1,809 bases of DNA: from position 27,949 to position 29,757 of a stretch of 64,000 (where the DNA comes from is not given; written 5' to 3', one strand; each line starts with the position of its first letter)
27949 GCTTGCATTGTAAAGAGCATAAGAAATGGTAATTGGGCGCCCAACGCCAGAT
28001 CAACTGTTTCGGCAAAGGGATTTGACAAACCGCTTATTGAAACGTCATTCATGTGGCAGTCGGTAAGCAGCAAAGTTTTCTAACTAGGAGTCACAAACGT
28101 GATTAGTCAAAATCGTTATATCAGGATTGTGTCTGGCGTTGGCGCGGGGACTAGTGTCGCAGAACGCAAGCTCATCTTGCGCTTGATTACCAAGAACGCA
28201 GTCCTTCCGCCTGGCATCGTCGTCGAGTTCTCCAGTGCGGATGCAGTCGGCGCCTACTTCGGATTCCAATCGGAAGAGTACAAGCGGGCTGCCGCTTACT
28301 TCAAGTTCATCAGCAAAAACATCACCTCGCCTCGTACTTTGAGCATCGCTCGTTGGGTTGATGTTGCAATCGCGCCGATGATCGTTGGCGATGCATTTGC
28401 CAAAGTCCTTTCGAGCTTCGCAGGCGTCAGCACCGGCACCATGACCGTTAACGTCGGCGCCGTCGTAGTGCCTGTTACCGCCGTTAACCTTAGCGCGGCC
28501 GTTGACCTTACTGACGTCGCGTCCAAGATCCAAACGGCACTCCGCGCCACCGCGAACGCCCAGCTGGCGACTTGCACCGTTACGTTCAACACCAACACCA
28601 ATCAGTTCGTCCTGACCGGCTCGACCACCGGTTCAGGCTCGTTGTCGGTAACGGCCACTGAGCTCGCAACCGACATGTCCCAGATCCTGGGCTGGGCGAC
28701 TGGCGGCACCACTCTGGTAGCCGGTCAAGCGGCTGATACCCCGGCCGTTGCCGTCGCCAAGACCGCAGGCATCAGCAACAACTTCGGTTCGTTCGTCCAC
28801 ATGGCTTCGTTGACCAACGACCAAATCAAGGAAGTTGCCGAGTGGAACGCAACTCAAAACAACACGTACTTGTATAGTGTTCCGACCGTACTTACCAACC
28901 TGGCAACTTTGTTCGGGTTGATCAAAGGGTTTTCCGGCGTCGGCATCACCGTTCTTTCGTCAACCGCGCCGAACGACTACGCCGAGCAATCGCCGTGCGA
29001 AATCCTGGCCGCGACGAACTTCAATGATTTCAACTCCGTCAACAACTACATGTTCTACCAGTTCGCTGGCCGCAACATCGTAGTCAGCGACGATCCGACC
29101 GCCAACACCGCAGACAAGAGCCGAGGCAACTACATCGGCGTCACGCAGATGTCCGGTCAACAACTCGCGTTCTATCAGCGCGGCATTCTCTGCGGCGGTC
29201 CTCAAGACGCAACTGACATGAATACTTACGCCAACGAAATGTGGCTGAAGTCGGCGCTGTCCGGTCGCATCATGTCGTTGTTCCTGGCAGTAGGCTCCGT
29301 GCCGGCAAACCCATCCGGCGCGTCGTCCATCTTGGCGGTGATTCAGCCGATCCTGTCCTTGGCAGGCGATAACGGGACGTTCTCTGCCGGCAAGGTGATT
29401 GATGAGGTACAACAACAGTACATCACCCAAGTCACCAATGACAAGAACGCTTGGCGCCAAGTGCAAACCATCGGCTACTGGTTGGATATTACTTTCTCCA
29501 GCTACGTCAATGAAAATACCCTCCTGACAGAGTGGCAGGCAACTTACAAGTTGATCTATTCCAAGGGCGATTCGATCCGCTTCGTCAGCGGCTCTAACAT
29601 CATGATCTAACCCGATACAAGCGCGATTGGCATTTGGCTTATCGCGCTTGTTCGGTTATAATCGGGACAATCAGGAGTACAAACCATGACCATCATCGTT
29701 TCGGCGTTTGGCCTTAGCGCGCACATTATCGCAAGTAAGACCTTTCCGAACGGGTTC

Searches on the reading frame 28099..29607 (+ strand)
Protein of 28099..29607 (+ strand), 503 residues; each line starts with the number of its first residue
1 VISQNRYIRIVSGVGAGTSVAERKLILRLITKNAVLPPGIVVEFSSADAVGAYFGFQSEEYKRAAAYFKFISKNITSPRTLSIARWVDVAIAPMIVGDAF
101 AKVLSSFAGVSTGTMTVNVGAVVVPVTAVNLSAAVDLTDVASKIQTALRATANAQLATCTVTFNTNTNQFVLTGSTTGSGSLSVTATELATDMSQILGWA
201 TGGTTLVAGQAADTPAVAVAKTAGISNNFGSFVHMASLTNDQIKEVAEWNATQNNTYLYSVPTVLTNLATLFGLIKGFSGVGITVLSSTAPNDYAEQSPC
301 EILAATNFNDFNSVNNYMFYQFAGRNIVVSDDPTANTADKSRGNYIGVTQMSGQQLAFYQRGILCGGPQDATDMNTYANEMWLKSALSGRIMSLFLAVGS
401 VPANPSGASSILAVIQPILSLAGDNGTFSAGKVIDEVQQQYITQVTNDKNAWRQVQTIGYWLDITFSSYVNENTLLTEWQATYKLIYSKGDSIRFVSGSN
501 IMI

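Call 46: search_protein_families(library=phrogs, proteins=[window:28099-29607:+], max_evalue=0.00001)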
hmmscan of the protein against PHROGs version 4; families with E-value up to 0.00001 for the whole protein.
window:28099-29607:+ (503 aa): 1 family
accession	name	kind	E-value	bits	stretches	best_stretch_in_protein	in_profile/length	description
phrog_205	-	tail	1.5e-73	249.2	1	1-499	12-429/455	tail sheath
